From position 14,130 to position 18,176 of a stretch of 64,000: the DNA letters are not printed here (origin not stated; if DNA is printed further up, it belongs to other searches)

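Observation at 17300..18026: TE-like domain with GQGQG in place of the GxSxG nucleophile motif, next to a free-standing C domain.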

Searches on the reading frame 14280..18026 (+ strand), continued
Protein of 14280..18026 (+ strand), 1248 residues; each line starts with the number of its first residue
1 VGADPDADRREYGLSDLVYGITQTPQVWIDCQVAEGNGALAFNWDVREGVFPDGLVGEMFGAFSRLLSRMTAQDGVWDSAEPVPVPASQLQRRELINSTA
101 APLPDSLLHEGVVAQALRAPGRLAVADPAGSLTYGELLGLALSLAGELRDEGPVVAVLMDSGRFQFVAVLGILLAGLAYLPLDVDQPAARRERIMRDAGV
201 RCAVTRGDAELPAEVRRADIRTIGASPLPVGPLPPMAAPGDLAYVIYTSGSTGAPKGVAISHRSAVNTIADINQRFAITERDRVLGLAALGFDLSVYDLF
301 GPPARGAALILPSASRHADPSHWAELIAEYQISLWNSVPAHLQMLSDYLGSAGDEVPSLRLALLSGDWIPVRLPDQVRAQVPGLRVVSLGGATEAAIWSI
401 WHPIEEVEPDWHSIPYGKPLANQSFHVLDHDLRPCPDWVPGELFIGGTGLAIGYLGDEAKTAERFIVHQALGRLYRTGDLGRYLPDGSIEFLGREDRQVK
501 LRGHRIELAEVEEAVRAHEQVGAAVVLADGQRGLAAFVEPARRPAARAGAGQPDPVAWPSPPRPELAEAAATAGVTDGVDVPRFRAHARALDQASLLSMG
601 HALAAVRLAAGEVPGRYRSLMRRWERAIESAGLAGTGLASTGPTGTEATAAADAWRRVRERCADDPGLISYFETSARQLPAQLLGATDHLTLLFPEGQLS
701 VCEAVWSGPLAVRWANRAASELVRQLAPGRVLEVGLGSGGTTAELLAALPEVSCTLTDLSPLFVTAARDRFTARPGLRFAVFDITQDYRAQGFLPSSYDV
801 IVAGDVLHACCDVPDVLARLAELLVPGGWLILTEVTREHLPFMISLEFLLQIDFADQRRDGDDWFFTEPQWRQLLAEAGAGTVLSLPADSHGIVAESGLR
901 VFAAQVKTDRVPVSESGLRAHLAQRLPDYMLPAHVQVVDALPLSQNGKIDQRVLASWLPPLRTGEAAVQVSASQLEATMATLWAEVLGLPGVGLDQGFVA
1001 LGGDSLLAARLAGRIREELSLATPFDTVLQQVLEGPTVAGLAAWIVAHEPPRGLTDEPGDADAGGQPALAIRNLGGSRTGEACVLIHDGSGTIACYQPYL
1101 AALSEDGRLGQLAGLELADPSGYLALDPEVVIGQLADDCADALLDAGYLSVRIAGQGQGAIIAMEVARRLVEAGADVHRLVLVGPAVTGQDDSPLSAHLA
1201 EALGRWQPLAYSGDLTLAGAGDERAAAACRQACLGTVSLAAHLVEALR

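Call 50: find_encoding_contigs(protein=P0005, flank=10000, max_places=1)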
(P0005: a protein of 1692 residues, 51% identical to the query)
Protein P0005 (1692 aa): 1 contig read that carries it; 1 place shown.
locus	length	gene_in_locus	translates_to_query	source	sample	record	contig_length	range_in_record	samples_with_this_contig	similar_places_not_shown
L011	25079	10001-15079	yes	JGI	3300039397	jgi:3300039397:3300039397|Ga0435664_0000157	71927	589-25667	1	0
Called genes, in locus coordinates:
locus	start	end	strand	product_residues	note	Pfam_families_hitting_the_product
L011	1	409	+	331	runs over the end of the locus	?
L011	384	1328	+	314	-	PF00248:Aldo_ket_red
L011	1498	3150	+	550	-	PF00501:AMP-binding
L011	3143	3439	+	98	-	-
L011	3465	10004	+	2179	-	PF00550:PP-binding, PF00668:Condensation, PF00501:AMP-binding, PF00550:PP-binding, PF00668:Condensation, PF00501:AMP-binding, PF13193:AMP-binding_C, PF00550:PP-binding, +1 more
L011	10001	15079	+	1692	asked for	PF18563:TubC_N, PF00668:Condensation, PF00501:AMP-binding, PF13489:Methyltransf_23, PF08241:Methyltransf_11, PF08242:Methyltransf_12, PF13649:Methyltransf_25 (weak), PF00550:PP-binding, +1 more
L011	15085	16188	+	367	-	PF03435:Sacchrp_dh_NADP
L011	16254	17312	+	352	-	PF01408:GFO_IDH_MocA, PF21390:Irp3-like_C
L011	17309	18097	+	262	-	PF00975:Thioesterase, PF12697:Abhydrolase_6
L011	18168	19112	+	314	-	PF00005:ABC_tran, PF13304:AAA_21 (weak), PF13732:DrrA1-3_C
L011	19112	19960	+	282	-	PF01061:ABC2_membrane, PF12698:ABC2_membrane_3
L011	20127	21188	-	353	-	PF08100:Dimerisation, PF00891:Methyltransf_2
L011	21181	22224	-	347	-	PF08100:Dimerisation, PF00891:Methyltransf_2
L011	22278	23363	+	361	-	PF00550:PP-binding, PF00561:Abhydrolase_1 (faint), PF00975:Thioesterase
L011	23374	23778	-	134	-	PF00903:Glyoxalase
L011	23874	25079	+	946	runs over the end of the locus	PF00005:ABC_tran (faint), PF02463:SMC_N (faint), PF05729:NACHT (faint), PF13191:AAA_16 (faint), PF13304:AAA_21 (faint), PF13401:AAA_22 (faint), PF17760:UvrA_inter, PF17755:UvrA_DNA-bind, +6 more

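Call 69: find_encoding_contigs(protein=P0013, flank=10000, max_places=1)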
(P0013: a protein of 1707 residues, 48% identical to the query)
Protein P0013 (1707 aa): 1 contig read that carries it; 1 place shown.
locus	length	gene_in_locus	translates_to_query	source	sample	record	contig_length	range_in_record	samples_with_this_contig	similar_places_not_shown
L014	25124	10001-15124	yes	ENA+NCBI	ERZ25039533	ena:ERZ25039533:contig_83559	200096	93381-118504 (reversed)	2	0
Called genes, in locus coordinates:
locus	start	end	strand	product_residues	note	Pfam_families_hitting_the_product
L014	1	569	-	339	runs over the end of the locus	PF08100:Dimerisation, PF00891:Methyltransf_2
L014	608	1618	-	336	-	PF00135:COesterase, PF20434:BD-FAE, PF07859:Abhydrolase_3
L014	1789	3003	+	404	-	PF00067:p450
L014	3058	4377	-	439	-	PF00668:Condensation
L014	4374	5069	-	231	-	PF17837:4PPT_N, PF01648:ACPS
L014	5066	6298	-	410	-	PF00067:p450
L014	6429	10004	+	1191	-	PF00550:PP-binding, PF00668:Condensation, PF00501:AMP-binding, PF13193:AMP-binding_C, PF00550:PP-binding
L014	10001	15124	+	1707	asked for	PF18563:TubC_N, PF00668:Condensation, PF00501:AMP-binding, PF13489:Methyltransf_23, PF13847:Methyltransf_31, PF08241:Methyltransf_11, PF08242:Methyltransf_12, PF13649:Methyltransf_25, +2 more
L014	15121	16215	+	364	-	PF01408:GFO_IDH_MocA, PF21390:Irp3-like_C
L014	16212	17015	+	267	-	PF00975:Thioesterase, PF12697:Abhydrolase_6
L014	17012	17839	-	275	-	PF03301:Trp_dioxygenase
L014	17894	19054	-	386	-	PF00155:Aminotran_1_2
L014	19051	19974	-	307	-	PF13489:Methyltransf_23, PF08241:Methyltransf_11, PF08242:Methyltransf_12, PF13649:Methyltransf_25, PF13847:Methyltransf_31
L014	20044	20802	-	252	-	PF00106:adh_short, PF08659:KR, PF23441:SDR, PF13561:adh_short_C2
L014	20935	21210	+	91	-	PF01817:CM_2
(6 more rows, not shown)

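Call 70: find_encoding_contigs(protein=P0068, flank=10000, max_places=1)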
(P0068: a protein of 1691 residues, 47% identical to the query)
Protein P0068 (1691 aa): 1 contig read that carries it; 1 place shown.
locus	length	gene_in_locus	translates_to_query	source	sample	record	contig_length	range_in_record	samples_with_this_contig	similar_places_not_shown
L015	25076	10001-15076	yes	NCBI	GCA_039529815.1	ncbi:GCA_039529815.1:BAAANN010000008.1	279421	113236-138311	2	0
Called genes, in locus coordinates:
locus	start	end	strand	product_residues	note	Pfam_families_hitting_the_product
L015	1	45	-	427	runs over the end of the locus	PF00668:Condensation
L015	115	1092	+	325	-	PF11266:Ald_deCOase (weak)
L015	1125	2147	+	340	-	PF08100:Dimerisation, PF00891:Methyltransf_2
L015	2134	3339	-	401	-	PF00067:p450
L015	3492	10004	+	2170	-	PF00550:PP-binding (weak), PF00668:Condensation, PF00501:AMP-binding, PF13193:AMP-binding_C, PF00668:Condensation, PF00501:AMP-binding, PF13193:AMP-binding_C, PF00550:PP-binding, +1 more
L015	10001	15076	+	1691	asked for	PF18563:TubC_N, PF00668:Condensation, PF00501:AMP-binding, PF13193:AMP-binding_C (faint), PF08241:Methyltransf_11, PF08242:Methyltransf_12, PF13649:Methyltransf_25, PF00550:PP-binding (weak), +1 more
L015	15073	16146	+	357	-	PF03435:Sacchrp_dh_NADP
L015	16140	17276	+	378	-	PF01408:GFO_IDH_MocA, PF21390:Irp3-like_C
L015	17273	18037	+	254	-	PF00975:Thioesterase, PF12697:Abhydrolase_6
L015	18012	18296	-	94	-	-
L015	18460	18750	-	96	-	-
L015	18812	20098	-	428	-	PF01381:HTH_3, PF13560:HTH_31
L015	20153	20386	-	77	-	-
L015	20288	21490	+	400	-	PF13560:HTH_31, PF01381:HTH_3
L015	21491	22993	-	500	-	PF00501:AMP-binding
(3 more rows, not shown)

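Call 88: find_encoding_contigs(protein=P0016, flank=10000, max_places=1)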
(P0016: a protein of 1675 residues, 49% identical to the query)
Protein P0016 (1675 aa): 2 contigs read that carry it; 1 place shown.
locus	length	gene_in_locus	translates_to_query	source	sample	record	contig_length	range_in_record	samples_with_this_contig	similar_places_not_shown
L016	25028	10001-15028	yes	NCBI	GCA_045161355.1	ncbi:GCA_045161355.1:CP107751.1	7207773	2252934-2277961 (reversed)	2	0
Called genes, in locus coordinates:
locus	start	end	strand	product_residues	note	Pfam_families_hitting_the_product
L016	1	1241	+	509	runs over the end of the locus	PF00732:GMC_oxred_N, PF01266:DAO (faint), PF13450:NAD_binding_8 (weak), PF05199:GMC_oxred_C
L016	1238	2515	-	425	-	PF00668:Condensation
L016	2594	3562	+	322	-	PF11583:AurF (weak)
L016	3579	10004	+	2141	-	PF00668:Condensation, PF00501:AMP-binding, PF13193:AMP-binding_C, PF00550:PP-binding (weak), PF00668:Condensation, PF00501:AMP-binding, PF13193:AMP-binding_C, PF00550:PP-binding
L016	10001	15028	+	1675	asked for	PF18563:TubC_N, PF00668:Condensation, PF00501:AMP-binding, PF13489:Methyltransf_23, PF08241:Methyltransf_11, PF08242:Methyltransf_12, PF13649:Methyltransf_25 (weak), PF00550:PP-binding, +2 more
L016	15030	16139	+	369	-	PF01370:Epimerase, PF03435:Sacchrp_dh_NADP, PF13460:NAD_binding_10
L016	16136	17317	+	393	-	PF01408:GFO_IDH_MocA, PF21390:Irp3-like_C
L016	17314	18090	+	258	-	PF00975:Thioesterase, PF12697:Abhydrolase_6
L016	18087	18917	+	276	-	PF00941:FAD_binding_5, PF03450:CO_deh_flav_C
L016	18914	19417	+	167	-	PF00111:Fer2 (weak), PF01799:Fer2_2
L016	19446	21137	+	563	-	PF02543:Carbam_trans_N, PF16861:Carbam_trans_C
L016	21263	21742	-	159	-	PF00903:Glyoxalase, PF13669:Glyoxalase_4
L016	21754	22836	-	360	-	PF08100:Dimerisation, PF00891:Methyltransf_2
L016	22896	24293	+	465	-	PF00296:Bac_luciferase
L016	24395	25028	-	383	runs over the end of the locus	PF02771:Acyl-CoA_dh_N, PF00441:Acyl-CoA_dh_1 (weak), PF08028:Acyl-CoA_dh_2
